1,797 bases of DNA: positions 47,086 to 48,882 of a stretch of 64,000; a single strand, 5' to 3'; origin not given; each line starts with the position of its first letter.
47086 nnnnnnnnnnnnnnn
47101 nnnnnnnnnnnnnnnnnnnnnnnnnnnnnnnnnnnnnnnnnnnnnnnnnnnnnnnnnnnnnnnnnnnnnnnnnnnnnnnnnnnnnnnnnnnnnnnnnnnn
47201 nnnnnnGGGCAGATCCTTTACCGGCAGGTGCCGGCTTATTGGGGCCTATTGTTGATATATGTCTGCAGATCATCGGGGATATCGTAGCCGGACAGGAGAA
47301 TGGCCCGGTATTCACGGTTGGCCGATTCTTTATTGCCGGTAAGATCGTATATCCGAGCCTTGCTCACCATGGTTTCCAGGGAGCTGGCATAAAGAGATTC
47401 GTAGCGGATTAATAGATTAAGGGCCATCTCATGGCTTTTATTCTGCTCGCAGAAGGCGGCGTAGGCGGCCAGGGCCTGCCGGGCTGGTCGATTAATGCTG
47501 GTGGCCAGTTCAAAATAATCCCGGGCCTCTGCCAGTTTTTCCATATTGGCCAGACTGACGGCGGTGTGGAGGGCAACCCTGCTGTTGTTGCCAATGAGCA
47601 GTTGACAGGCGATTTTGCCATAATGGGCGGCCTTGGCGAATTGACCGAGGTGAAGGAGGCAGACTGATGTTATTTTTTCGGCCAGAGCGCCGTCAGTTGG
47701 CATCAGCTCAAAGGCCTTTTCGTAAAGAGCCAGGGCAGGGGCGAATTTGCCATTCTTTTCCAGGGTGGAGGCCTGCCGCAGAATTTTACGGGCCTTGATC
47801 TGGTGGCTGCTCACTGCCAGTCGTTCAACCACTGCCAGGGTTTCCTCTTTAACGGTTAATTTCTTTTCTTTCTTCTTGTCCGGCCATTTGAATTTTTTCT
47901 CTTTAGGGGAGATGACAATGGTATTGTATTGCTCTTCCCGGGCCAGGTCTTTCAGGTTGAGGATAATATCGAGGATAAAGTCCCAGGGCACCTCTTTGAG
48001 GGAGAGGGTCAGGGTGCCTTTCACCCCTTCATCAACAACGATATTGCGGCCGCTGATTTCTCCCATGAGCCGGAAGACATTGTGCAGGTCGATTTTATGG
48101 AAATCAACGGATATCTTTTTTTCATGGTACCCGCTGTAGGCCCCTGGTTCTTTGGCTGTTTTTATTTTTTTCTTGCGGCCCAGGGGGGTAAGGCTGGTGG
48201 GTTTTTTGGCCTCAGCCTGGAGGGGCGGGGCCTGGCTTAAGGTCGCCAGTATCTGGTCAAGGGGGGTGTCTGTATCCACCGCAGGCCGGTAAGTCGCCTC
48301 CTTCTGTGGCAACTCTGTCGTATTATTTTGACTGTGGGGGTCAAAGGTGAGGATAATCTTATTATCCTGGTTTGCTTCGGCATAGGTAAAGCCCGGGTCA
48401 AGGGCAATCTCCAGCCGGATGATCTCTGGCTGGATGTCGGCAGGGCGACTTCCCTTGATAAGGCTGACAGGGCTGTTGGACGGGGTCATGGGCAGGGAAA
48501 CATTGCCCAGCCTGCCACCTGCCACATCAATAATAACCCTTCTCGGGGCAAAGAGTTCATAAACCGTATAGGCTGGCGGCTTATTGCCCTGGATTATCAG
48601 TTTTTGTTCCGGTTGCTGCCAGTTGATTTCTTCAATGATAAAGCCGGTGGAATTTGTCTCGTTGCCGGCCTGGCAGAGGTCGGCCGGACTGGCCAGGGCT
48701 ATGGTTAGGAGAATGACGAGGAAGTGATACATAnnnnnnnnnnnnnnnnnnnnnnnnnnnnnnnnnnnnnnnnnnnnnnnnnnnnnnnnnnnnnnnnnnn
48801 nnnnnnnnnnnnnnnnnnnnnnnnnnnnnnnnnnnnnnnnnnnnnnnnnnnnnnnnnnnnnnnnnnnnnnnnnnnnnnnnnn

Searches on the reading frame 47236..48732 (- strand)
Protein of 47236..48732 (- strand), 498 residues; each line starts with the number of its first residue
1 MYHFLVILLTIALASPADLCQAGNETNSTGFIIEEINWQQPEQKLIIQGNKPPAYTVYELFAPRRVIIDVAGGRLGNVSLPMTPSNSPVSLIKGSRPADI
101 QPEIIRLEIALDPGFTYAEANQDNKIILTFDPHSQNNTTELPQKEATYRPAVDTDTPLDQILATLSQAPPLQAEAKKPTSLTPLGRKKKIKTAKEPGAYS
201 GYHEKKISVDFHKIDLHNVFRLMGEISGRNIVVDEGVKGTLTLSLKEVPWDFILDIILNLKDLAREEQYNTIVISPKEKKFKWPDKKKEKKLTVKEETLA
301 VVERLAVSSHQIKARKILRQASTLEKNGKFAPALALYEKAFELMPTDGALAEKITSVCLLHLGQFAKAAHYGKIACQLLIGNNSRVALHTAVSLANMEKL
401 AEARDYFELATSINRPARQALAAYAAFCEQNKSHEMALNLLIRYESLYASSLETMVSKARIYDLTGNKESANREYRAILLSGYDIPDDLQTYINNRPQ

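Call 35: find_encoding_contigs(protein=window:47236-48732:-, flank=10000, max_places=1)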
Protein window:47236-48732:- (498 aa): 24 contigs read that carry it; 1 place shown.
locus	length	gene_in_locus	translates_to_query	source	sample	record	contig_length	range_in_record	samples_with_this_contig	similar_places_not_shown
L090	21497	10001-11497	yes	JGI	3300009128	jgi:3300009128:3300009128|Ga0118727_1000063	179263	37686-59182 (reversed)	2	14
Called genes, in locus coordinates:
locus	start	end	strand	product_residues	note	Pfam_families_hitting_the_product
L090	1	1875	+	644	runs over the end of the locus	PF00512:HisKA (weak), PF02518:HATPase_c, PF00072:Response_reg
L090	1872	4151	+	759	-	PF14827:dCache_3, PF00512:HisKA, PF02518:HATPase_c, PF00072:Response_reg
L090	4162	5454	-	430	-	PF01979:Amidohydro_1, PF12890:DHOase, PF07969:Amidohydro_3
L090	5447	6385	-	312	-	PF02729:OTCace_N, PF00185:OTCace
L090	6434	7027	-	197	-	PF10502:Peptidase_S26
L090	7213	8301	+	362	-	PF11104:PilM_2, PF06723:MreB_Mbl (faint), PF14450:FtsA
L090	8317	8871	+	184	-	PF05137:PilN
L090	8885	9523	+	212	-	PF04350:PilO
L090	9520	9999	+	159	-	PF04351:PilP (weak)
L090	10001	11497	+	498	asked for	PF07660:STN (faint), PF21305:type_II_gspD_N0 (weak), PF00515:TPR_1 (faint), PF07719:TPR_2 (faint), PF13181:TPR_8 (faint)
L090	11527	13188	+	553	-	PF00263:Secretin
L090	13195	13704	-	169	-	PF02556:SecB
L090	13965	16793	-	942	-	PF00005:ABC_tran (faint), PF02463:SMC_N (faint), PF03193:RsgA_GTPase (faint), PF13175:AAA_15 (faint), PF13191:AAA_16 (faint), PF13304:AAA_21 (faint), PF17760:UvrA_inter, PF17755:UvrA_DNA-bind, +2 more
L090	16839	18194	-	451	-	PF01029:NusB, PF22458:RsmF-B_ferredox, PF01189:Methyltr_RsmB-F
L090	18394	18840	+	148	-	-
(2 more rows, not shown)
